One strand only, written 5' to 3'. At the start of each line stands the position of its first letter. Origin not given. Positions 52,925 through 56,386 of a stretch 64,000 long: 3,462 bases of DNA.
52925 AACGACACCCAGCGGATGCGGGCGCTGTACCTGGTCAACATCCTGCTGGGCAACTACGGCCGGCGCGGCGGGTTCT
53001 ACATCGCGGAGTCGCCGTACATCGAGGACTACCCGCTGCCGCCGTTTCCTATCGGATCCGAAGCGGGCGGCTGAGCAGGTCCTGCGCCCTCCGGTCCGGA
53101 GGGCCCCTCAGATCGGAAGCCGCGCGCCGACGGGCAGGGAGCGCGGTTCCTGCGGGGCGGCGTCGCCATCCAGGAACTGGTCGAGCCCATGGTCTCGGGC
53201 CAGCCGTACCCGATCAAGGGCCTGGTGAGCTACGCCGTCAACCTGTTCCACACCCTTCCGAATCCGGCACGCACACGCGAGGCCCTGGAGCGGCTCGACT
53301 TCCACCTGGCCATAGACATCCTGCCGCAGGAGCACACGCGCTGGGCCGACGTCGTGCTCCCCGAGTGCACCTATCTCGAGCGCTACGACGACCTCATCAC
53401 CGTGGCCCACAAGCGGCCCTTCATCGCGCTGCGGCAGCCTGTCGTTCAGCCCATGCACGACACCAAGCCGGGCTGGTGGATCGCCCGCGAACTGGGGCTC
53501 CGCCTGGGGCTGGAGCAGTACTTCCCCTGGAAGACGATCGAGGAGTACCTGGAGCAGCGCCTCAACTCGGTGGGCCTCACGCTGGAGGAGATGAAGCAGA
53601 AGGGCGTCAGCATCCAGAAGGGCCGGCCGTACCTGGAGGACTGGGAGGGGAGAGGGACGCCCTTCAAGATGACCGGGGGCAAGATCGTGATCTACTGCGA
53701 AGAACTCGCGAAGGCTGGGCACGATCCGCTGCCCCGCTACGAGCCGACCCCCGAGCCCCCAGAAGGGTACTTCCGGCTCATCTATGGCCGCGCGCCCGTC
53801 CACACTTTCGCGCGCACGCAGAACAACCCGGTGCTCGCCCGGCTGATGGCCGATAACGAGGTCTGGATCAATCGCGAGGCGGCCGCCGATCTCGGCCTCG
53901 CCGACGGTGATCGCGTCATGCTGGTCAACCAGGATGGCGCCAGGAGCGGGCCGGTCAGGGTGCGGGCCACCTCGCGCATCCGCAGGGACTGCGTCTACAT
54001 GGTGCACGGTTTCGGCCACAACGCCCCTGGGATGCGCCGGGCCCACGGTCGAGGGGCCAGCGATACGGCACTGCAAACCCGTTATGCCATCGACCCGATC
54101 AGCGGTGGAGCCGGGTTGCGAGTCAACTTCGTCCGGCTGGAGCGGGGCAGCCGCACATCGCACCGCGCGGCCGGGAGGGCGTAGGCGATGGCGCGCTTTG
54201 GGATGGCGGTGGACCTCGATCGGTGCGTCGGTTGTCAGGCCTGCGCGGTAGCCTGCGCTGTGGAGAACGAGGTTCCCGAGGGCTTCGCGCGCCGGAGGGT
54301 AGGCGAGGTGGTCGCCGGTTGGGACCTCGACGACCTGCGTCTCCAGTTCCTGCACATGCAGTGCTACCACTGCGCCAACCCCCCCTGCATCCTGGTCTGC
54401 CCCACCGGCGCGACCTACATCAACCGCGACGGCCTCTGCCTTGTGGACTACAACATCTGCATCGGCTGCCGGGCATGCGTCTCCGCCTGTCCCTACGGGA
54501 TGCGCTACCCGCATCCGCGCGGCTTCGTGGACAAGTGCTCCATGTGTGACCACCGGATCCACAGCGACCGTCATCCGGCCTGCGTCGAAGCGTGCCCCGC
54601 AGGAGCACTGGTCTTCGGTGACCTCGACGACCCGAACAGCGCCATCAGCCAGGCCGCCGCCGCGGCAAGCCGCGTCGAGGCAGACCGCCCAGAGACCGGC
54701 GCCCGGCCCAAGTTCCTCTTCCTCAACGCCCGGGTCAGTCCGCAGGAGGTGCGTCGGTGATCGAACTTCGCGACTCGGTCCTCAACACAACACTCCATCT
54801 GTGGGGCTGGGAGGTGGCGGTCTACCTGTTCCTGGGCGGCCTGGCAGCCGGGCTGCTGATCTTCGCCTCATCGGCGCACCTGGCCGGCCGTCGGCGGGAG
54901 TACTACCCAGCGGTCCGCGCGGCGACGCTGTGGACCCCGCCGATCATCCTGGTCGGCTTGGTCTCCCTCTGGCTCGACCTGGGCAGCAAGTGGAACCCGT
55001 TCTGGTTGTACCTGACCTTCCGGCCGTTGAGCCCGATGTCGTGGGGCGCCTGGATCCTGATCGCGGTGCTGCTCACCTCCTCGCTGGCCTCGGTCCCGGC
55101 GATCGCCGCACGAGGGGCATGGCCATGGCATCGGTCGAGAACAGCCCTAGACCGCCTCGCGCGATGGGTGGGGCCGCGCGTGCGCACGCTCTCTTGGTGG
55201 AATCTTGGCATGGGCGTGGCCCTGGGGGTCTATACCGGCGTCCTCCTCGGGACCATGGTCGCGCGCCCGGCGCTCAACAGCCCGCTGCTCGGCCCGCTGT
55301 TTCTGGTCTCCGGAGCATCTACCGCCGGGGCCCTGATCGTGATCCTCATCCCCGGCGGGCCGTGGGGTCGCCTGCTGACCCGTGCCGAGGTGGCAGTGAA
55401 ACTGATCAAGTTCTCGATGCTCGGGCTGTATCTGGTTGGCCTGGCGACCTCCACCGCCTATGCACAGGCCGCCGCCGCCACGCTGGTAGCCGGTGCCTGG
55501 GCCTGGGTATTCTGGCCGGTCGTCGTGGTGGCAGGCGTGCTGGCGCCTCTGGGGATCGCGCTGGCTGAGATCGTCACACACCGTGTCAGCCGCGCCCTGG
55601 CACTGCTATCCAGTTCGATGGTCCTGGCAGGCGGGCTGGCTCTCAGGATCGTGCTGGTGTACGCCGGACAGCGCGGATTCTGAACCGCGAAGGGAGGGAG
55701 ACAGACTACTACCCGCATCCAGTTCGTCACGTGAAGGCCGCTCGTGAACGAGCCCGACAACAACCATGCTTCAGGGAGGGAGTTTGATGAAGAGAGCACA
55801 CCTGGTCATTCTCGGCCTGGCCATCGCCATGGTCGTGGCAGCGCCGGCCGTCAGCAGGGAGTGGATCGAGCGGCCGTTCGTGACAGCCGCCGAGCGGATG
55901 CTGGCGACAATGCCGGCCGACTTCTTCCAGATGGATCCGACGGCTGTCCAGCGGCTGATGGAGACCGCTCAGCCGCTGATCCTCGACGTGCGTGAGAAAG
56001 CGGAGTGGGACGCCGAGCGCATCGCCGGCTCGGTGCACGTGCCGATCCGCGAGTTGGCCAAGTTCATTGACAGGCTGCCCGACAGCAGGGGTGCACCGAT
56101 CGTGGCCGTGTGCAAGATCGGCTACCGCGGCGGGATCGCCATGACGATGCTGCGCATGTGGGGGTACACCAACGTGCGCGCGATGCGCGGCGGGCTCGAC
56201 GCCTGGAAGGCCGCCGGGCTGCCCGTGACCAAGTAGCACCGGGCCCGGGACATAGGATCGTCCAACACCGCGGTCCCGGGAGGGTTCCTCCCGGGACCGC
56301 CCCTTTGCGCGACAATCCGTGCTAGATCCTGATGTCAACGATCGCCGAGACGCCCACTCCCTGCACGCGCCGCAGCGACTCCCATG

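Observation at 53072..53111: In-frame UGA with a SECIS-like hairpin in a PsrA/PhsA-type molybdoenzyme: candidate selenoprotein with Sec away from the Mo-ligand position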

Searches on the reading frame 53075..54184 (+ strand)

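Call 8: search_protein_families(library=pfam, proteins=[window:53075-54184:+])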
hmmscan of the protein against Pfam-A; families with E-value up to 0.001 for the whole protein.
window:53075-54184:+ (369 aa): 2 families
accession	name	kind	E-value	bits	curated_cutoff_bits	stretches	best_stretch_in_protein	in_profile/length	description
PF01568.27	Molydop_binding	-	7.6e-16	58.6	26.8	1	233-348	1-106/110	Molydopterin dinucleotide binding domain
PF00384.28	Molybdopterin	-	2.6e-11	43.6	24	1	51-141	263-351/353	Molybdopterin oxidoreductase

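Call 9: search_protein_families(library=ncbifam, proteins=[window:53075-54184:+])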
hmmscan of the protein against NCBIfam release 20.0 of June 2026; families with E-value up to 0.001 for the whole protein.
window:53075-54184:+ (369 aa): 18 families
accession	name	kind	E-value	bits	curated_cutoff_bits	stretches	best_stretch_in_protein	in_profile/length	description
NF012032.0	PRK15488.1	equivalog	5.1e-61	206.6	694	2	28-185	411-567/759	thiosulfate reductase PhsA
TIGR02166.1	dmsA_ynfE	subfamily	9.8e-21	73.5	777.7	1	63-353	472-789/794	DMSO/selenate family reductase complex A subunit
TIGR01591.1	Fdh-alpha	equivalog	1.3e-17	63.2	666.25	1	29-310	369-640/672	formate dehydrogenase subunit alpha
NF047855.1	AssmNtatRedNasC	equivalog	6.8e-17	61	1100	1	27-166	393-527/708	assimilatory nitrate reductase catalytic subunit NasC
NF041783.2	mnquin_red_QrcB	equivalog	2.9e-15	55.5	440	1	41-173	398-530/695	menaquinone reductase molybdopterin-binding-like subunit QrcB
TIGR03479.1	DMSO_red_II_alp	subfamily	1.9e-14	52.7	984.75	1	48-144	548-643/913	molybdopterin-dependent oxidoreductase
TIGR00509.1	bisC_fam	subfamily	7.1e-11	41.1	1017.55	1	51-150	417-516/772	molybdopterin guanine dinucleotide-containing S/N-oxide reductase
NF041714.1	arsenate_red_ArrA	equivalog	3.2e-10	38.8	1600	1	28-132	449-554/848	arsenate respiratory reductase molybdopterin-containing subunit ArrA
NF011682.0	PRK15102.1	equivalog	5.2e-10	38.1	909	1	47-152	471-576/829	trimethylamine-N-oxide reductase TorA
NF041885.1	selenate_YnfE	exception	3.5e-09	35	1675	1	78-356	497-803/805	selenate/tellurate reductase subunit YnfE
TIGR02164.1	torA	equivalog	3.9e-09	35.2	1465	1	46-151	466-571/824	trimethylamine-N-oxide reductase TorA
NF011566.1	PRK14990.1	exception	3.9e-09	35.1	1600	1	46-356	474-812/814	dimethylsulfoxide reductase subunit A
NF041884.1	selenate_YnfF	exception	3.3e-08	31.9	1650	1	46-356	454-796/798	selenate/tellurate reductase subunit YnfF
NF005895.0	PRK07860.1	equivalog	3.2e-07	28.8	802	1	47-154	566-672/811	NADH-quinone oxidoreductase subunit G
TIGR01580.1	narG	equivalog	2.6e-06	25.3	1084.15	0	250-341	1105-1195/1235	nitrate reductase subunit alpha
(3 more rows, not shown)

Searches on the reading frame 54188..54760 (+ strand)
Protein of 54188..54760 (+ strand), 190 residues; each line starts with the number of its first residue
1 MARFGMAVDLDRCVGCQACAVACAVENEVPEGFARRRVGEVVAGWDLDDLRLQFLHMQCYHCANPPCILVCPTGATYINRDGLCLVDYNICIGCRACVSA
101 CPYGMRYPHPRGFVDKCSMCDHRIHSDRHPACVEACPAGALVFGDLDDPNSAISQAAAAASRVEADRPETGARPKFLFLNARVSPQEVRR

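Call 8: search_protein_families(library=pfam, proteins=[window:54188-54760:+])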
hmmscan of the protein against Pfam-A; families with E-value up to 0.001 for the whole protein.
window:54188-54760:+ (190 aa): 13 families
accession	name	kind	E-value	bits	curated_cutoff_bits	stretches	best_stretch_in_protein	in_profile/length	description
PF13247.11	Fer4_11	-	6.3e-21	74.9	26.2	1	52-145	3-99/100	4Fe-4S dicluster domain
PF12838.12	Fer4_7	-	1.4e-13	51.5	27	2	12-75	1-52/52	4Fe-4S dicluster domain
PF00037.32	Fer4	-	2.2e-11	43.5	21.1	1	86-105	3-22/24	4Fe-4S binding domain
PF12797.12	Fer4_2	-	1.1e-10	41.2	24.5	2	86-103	5-22/22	4Fe-4S binding domain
PF12837.12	Fer4_6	-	3.7e-10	39.7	25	1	86-104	4-22/24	4Fe-4S binding domain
PF13187.11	Fer4_9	-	1.8e-09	37.9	27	2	12-75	1-51/52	4Fe-4S dicluster domain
PF13237.11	Fer4_10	-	3.5e-09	36.9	25.5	1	86-137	4-53/53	4Fe-4S dicluster domain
PF12798.12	Fer4_3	-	1.2e-06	29.4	27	0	91-104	1-14/15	4Fe-4S binding domain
PF13183.11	Fer4_8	-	1.2e-06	29.3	27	1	10-74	2-67/68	4Fe-4S dicluster domain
PF12800.12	Fer4_4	-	2.9e-06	27.6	24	1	89-104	2-17/17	4Fe-4S binding domain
PF13484.11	Fer4_16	-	8.7e-05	23.7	30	0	91-105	2-16/66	4Fe-4S double cluster binding domain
PF13534.11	Fer4_17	-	0.00013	22.9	22.2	0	12-74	1-59/61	4Fe-4S dicluster domain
PF14697.11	Fer4_21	-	0.00027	21.5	35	0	57-103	6-53/59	4Fe-4S dicluster domain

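Call 9: search_protein_families(library=ncbifam, proteins=[window:54188-54760:+])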
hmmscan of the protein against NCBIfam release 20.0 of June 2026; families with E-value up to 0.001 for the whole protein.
window:54188-54760:+ (190 aa): 39 families (the best 25 are shown)
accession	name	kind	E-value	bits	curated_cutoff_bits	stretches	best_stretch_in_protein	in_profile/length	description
NF045797.1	DsrO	equivalog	4.1e-47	160.6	200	1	2-178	42-233/235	sulfate reduction electron transfer complex DsrMKJOP subunit DsrO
NF011569.0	PRK14993.1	equivalog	2.5e-46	158.1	416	1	2-179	42-222/244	tetrathionate reductase subunit TtrB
TIGR03149.1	cyt_nit_nrfC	equivalog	6e-45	153.3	377.6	1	2-177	37-214/225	cytochrome c nitrite reductase Fe-S protein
NF041715.1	arsenate_red_ArrB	equivalog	2.6e-43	148.3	450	2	3-105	2-103/233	arsenate respiratory reductase iron-sulfur subunit ArrB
TIGR02951.1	DMSO_dmsB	equivalog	2.5e-36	125.2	214.1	1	4-148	2-155/161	DMSO/selenate family reductase complex B subunit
NF038355.1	FDH3_beta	equivalog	6.8e-27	94.6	240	1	3-120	2-121/180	formate dehydrogenase FDH3 subunit beta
NF041782.1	mnquin_red_QrcC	equivalog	7.2e-27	94.6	400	2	4-107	1-117/239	menaquinone reductase iron-sulfur cluster-binding subunit QrcC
NF008134.0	PRK10882.1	equivalog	7.3e-27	94.3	263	1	51-151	105-213/329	hydrogenase 2 operon protein HybA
TIGR03478.1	DMSO_red_II_bet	subfamily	3.5e-25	88.6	480.7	1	54-176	126-250/321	DMSO reductase family type II enzyme, iron-sulfur subunit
NF045715.1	sulf_resp_HmcB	equivalog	3.2e-23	82.3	420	1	54-148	102-200/307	sulfate respiration complex iron-sulfur protein HmcB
TIGR01582.1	FDH-beta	equivalog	1.1e-21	77.2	334.7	2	55-149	89-185/283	formate dehydrogenase subunit beta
NF042979.1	EthbenzDh_ebdB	equivalog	4.6e-20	71.8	740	1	54-156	148-252/354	ethylbenzene dehydrogenase subunit beta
TIGR01660.1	narH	equivalog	1.7e-19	69.6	524.05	1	48-161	172-287/492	nitrate reductase subunit beta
NF009408.0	PRK12769.1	equivalog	2.2e-18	65.7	1003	1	1-143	1-144/659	formate-dependent uric acid utilization protein AegA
NF009451.0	PRK12809.1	equivalog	3.6e-18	65.2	1154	1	6-146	5-139/639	formate-dependent uric acid utilization protein YgfT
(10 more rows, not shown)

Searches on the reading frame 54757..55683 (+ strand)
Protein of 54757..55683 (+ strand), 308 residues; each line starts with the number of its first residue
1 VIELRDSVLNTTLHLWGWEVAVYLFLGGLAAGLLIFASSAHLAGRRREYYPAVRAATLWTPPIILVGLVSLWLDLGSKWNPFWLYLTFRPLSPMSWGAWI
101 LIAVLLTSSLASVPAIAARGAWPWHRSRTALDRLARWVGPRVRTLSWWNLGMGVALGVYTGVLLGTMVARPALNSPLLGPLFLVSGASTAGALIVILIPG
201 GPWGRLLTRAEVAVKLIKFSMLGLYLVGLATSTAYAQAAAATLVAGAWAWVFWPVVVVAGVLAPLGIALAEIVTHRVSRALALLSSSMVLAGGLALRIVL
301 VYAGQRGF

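Call 8: search_protein_families(library=pfam, proteins=[window:54757-55683:+])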
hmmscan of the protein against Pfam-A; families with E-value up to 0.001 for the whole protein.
window:54757-55683:+ (308 aa): 2 families
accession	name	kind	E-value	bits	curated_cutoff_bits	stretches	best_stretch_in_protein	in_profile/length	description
PF03916.19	NrfD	-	6.7e-34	118.4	25.8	1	15-305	10-309/313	Polysulphide reductase, NrfD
PF14589.11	NrfD_2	-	9.4e-13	49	27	1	11-308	9-276/281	Polysulfide reductase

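Call 9: search_protein_families(library=ncbifam, proteins=[window:54757-55683:+])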
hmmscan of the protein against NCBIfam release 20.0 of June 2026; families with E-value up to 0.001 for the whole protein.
window:54757-55683:+ (308 aa): 1 family
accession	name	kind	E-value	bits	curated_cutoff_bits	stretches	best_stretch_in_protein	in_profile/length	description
TIGR03148.1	cyt_nit_nrfD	equivalog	3.8e-28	98.7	347.6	1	14-305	8-312/316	cytochrome c nitrite reductase subunit NrfD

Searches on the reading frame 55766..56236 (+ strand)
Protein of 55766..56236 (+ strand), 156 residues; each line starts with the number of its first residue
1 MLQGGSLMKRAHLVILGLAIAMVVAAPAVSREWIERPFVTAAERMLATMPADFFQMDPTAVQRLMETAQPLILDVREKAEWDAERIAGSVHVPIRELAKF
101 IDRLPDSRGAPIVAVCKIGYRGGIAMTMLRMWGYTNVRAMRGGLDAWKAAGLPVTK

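Call 53: search_protein_families(library=pfam, proteins=[window:55766-56236:+], max_evalue=0.00001)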
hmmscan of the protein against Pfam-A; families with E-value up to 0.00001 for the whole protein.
window:55766-56236:+ (156 aa): 1 family
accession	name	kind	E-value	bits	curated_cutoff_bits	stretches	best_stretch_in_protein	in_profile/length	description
PF00581.25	Rhodanese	-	7.1e-18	65.4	22.2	1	58-150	2-102/102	Rhodanese-like domain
